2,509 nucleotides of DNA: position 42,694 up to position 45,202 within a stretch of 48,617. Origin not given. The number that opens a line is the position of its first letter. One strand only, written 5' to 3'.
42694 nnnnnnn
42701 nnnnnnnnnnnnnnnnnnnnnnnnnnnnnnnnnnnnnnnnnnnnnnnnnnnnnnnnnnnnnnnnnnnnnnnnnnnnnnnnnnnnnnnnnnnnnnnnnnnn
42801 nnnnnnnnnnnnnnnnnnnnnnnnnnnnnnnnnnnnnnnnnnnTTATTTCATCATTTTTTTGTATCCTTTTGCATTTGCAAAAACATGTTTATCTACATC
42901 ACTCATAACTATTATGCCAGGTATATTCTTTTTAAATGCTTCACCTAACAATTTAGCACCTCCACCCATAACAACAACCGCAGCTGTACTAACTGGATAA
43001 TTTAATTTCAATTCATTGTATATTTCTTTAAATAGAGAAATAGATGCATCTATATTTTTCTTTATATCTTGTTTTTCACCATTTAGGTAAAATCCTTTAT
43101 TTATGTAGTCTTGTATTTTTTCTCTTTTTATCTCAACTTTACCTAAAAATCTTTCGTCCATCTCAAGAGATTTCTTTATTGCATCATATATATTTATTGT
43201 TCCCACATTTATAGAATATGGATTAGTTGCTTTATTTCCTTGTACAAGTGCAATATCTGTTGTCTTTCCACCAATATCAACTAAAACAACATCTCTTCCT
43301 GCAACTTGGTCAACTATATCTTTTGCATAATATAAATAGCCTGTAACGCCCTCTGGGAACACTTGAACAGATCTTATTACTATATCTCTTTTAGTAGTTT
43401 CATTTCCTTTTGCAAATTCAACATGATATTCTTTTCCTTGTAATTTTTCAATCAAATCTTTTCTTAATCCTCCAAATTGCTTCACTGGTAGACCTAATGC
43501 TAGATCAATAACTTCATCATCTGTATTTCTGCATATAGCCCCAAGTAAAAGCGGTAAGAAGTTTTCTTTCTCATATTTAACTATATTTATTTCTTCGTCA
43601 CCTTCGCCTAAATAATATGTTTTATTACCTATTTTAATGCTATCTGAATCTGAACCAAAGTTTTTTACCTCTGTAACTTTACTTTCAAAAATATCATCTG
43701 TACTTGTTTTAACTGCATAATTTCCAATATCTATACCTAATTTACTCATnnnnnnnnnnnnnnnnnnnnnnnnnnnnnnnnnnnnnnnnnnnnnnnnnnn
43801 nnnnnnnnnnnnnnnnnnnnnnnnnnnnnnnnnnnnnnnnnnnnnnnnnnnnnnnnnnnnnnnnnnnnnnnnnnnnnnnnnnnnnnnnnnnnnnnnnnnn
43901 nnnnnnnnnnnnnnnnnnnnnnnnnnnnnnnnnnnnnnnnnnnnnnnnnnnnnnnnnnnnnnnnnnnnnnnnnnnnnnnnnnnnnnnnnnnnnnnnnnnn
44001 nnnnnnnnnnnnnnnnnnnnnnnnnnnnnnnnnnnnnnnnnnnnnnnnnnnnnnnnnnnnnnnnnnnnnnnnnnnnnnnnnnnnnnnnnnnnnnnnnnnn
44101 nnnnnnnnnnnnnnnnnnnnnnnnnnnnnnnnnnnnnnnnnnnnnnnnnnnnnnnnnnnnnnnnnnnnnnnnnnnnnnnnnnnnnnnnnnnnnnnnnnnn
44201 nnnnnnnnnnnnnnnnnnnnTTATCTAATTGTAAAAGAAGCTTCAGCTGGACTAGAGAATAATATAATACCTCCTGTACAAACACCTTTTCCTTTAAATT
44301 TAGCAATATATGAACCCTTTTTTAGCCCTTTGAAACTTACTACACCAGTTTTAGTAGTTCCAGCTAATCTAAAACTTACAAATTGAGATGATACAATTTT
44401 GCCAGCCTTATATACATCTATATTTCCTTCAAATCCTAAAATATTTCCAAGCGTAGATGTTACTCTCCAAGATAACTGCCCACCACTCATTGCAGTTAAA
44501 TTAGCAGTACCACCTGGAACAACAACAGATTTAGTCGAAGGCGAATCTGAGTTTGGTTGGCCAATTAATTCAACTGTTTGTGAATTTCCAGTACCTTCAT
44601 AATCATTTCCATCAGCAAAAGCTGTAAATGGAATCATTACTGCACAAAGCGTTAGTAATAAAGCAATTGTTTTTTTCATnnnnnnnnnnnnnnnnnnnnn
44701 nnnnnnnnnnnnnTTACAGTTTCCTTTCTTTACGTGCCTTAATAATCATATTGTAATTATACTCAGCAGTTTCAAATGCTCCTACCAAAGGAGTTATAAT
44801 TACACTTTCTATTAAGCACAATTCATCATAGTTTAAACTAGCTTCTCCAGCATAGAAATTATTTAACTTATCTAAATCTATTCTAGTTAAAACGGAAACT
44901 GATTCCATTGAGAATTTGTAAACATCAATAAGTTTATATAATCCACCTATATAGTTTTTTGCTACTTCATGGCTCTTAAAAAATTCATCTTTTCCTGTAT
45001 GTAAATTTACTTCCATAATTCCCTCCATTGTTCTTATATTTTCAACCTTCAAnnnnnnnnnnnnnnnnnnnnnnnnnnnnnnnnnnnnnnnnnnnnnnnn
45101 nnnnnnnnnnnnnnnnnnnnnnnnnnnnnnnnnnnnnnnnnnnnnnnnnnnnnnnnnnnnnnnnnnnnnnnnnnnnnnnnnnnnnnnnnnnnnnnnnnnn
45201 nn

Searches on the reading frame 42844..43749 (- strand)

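Call 8: search_protein_families(library=pfam, proteins=[window:42844-43749:-], max_evalue=0.1)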
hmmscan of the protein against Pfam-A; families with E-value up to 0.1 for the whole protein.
window:42844-43749:- (301 aa): 9 families
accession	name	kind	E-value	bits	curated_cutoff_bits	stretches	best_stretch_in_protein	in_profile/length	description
PF17989.7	ALP_N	-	6.4e-18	65.8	26.3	1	5-135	1-147/148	Actin like proteins N terminal domain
PF21522.3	MreB-like_C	-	1.3e-10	42.3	27.8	1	156-273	1-122/123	Archaeal actin homologue MreB-like, C-terminal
PF21523.3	ParM_N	-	1.2e-06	29.1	27.4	1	155-276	8-135/159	Plasmid segregation protein ParM, C-terminal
PF22128.2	Alp7A_like_C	-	0.0003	21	22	1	153-276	1-137/156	Alp7A C-terminal domain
PF02541.22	Ppx-GppA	-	0.00031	20.7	27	1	150-191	110-151/285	Ppx/GppA phosphatase family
PF14450.12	FtsA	-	0.00044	21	31.8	1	155-197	1-43/127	Cell division protein FtsA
PF13941.12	MutL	-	0.0012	18.1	27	1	132-176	225-269/450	MutL protein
PF01968.24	Hydantoinase_A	-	0.0013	18.5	22.9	0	146-175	73-103/291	Hydantoinase/oxoprolinase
PF06723.19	MreB_Mbl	-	0.057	12.7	27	0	155-194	148-187/327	MreB/Mbl protein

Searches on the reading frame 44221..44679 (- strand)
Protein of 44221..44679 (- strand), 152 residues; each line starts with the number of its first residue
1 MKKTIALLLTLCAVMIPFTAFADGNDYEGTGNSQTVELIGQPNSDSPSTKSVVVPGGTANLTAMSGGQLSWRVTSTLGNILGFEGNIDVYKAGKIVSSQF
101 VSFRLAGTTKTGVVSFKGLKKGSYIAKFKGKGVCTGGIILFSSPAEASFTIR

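Call 8: search_protein_families(library=pfam, proteins=[window:44221-44679:-], max_evalue=0.1)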
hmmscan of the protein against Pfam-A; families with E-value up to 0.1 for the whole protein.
window:44221-44679:- (152 aa): 1 family
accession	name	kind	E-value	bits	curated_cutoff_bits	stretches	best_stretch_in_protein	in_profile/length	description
PF20351.4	DUF6646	-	0.089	13.1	27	0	72-116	79-126/158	Family of unknown function (DUF6646)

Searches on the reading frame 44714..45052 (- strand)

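Call 8: search_protein_families(library=pfam, proteins=[window:44714-45052:-], max_evalue=0.1)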
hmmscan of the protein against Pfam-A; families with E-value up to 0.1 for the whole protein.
window:44714-45052:- (112 aa): 1 family
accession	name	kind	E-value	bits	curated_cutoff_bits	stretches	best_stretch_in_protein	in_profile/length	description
PF20317.4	HTH_60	-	0.00036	21.3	24.1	1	37-77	9-49/140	Helix-turn-helix domain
